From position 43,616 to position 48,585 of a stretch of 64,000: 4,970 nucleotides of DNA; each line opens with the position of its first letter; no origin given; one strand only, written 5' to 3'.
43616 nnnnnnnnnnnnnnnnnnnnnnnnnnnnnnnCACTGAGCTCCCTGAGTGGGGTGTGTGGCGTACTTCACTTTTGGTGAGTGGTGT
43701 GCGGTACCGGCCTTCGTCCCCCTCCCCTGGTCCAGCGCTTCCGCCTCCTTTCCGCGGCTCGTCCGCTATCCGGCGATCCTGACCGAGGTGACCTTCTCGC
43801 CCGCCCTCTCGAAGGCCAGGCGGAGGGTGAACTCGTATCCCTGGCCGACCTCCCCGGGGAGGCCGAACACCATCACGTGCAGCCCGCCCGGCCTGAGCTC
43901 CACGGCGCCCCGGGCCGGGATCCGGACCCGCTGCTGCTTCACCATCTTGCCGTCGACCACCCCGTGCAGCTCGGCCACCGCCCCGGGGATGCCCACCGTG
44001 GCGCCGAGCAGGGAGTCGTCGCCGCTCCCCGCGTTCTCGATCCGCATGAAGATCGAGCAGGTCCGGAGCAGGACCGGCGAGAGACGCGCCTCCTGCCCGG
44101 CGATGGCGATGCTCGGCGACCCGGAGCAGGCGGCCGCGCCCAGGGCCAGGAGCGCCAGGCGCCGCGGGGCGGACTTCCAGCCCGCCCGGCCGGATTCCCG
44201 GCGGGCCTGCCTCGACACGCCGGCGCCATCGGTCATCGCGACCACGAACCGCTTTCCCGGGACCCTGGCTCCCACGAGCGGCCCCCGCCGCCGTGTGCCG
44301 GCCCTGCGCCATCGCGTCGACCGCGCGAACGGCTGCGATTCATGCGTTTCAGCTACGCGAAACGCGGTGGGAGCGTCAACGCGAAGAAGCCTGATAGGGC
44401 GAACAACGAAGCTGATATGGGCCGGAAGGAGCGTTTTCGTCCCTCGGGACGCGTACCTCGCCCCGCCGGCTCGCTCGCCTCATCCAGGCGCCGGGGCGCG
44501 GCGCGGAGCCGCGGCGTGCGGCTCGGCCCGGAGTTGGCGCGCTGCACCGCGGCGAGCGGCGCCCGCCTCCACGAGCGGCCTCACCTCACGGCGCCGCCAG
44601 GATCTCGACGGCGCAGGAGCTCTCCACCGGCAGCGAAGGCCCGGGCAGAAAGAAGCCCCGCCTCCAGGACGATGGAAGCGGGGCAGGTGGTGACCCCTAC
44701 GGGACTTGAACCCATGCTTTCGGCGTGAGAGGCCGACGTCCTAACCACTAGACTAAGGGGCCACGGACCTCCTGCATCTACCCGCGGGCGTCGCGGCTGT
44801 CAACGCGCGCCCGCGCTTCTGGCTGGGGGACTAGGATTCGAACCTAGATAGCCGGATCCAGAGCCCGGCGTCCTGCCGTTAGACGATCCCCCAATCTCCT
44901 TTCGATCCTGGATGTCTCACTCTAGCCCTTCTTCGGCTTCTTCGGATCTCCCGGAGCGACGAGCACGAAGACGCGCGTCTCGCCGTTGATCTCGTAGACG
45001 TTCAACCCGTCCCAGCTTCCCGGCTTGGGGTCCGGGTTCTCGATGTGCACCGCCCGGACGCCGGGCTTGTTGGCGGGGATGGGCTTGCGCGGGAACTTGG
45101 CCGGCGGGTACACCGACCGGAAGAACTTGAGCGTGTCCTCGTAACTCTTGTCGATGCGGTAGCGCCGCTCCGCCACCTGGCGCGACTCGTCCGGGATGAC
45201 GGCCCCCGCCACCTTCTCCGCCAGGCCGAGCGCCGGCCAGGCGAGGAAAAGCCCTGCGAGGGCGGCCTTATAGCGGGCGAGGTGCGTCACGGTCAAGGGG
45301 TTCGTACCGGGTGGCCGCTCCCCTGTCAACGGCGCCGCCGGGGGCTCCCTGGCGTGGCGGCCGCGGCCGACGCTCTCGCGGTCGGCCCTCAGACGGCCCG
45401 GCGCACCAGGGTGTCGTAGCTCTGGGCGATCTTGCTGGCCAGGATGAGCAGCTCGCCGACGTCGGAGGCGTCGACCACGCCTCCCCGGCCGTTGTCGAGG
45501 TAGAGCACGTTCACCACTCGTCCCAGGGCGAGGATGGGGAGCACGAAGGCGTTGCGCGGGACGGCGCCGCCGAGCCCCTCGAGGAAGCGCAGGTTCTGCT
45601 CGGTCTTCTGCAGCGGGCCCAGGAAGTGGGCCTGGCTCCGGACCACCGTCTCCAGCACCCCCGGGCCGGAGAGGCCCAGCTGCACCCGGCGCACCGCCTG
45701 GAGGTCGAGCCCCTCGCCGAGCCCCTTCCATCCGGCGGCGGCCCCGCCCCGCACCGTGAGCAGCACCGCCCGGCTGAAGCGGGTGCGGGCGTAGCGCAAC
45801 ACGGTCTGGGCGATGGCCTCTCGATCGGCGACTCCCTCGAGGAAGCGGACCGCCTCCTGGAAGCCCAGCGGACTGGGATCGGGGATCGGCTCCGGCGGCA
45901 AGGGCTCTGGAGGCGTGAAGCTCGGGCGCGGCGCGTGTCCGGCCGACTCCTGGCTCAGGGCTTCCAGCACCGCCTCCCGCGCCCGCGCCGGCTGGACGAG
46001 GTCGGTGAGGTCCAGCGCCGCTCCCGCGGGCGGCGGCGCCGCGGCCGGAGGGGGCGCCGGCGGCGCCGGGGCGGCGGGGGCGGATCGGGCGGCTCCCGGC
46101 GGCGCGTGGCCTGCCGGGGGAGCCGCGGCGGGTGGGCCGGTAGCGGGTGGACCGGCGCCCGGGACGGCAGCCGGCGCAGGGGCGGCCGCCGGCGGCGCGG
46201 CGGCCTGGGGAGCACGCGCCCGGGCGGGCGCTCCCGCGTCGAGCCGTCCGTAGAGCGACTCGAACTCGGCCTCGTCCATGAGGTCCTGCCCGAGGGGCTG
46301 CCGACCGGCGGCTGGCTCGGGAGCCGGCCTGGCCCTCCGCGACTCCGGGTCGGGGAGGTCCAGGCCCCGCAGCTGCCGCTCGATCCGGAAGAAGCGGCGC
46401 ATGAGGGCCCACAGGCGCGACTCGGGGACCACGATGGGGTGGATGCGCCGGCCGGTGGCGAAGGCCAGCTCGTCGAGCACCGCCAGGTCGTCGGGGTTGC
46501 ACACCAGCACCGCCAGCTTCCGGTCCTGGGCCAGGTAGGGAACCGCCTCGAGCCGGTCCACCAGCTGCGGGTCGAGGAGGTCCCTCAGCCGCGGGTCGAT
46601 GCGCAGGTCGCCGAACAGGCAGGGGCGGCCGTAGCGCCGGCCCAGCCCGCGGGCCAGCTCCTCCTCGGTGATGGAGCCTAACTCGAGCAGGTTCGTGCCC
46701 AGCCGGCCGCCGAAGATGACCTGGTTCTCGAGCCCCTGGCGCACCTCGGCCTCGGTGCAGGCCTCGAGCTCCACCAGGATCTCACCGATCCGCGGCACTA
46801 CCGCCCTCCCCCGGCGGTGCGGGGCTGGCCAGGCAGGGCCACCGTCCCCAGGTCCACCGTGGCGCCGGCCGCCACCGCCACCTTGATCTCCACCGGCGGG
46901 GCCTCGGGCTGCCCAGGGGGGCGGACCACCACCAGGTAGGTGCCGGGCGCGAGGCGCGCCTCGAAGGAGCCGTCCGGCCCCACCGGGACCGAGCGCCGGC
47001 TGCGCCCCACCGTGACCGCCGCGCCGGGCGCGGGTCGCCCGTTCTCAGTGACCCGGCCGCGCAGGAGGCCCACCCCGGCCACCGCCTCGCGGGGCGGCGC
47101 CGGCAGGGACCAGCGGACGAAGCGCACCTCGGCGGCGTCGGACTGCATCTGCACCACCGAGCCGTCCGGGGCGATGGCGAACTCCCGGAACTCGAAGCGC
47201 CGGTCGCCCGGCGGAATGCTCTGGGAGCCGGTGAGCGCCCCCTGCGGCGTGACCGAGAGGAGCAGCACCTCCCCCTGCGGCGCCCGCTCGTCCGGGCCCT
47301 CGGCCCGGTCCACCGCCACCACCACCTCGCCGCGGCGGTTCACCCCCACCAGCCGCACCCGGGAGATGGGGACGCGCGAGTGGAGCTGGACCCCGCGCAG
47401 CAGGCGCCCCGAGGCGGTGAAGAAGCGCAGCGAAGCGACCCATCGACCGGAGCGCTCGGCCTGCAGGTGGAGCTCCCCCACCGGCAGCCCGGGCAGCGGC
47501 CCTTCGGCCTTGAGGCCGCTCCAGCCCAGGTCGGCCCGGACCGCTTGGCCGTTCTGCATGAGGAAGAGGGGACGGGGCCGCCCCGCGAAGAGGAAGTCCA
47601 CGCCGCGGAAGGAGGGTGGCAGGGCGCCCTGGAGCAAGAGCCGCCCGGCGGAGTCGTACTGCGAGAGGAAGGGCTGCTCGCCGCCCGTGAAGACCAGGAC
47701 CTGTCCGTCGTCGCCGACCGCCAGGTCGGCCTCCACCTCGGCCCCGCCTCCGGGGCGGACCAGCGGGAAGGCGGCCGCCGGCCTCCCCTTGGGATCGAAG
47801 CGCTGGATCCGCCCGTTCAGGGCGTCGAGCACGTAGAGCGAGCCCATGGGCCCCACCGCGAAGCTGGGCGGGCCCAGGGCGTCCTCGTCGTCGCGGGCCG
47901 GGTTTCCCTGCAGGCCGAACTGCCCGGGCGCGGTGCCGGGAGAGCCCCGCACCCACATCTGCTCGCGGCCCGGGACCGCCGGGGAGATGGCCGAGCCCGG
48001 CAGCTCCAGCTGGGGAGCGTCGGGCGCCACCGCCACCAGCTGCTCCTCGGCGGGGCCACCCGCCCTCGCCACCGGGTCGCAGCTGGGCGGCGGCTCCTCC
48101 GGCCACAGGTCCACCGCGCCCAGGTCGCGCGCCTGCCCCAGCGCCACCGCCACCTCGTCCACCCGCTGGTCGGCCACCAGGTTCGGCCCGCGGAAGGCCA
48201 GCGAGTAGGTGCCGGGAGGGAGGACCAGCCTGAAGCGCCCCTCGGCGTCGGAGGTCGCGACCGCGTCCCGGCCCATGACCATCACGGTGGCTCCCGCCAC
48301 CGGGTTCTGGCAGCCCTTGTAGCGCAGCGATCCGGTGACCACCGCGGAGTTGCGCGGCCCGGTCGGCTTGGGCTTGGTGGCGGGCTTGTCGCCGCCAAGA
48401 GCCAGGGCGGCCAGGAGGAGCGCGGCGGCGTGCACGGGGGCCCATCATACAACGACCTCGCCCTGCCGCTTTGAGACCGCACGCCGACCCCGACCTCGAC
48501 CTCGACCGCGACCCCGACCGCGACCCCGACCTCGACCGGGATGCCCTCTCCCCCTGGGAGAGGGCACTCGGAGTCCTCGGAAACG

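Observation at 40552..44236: PCu(A)C chaperone, secreted haem/His-rich propeller-like protein and MacB-type ABC: a Nos-like metalloprotein maturation module?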

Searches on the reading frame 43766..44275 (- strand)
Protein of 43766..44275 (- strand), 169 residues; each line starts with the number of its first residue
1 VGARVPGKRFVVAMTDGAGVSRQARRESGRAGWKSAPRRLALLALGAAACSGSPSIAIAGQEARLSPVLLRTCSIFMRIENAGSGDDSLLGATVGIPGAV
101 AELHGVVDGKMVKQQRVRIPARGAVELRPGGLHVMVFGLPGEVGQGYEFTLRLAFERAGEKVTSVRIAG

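Call 3: search_protein_families(library=pfam, proteins=[window:43766-44275:-], max_evalue=0.01)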
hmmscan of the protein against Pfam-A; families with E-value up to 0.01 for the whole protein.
window:43766-44275:- (169 aa): 1 family
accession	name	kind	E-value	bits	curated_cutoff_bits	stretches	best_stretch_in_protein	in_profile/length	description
PF04314.18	PCuAC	-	3.6e-19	69.1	29.4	1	72-160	15-106/109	Copper chaperone PCu(A)C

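Call 4: search_protein_families(library=ncbifam, proteins=[window:43766-44275:-], max_evalue=0.01)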
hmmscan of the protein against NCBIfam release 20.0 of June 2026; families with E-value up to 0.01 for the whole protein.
window:43766-44275:- (169 aa): 0 families

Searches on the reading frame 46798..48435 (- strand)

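Call 26: search_protein_families(library=pfam, proteins=[window:46798-48435:-], max_evalue=0.001)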
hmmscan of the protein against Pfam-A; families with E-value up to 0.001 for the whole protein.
window:46798-48435:- (545 aa): 2 families
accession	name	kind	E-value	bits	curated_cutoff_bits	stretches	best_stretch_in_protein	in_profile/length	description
PF13620.12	CarboxypepD_reg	-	1.5e-21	77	32.3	2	33-105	2-77/82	Carboxypeptidase regulatory-like domain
PF13715.12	CarbopepD_reg_2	-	1.2e-09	38.5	32.2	1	34-82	2-51/88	CarboxypepD_reg-like domain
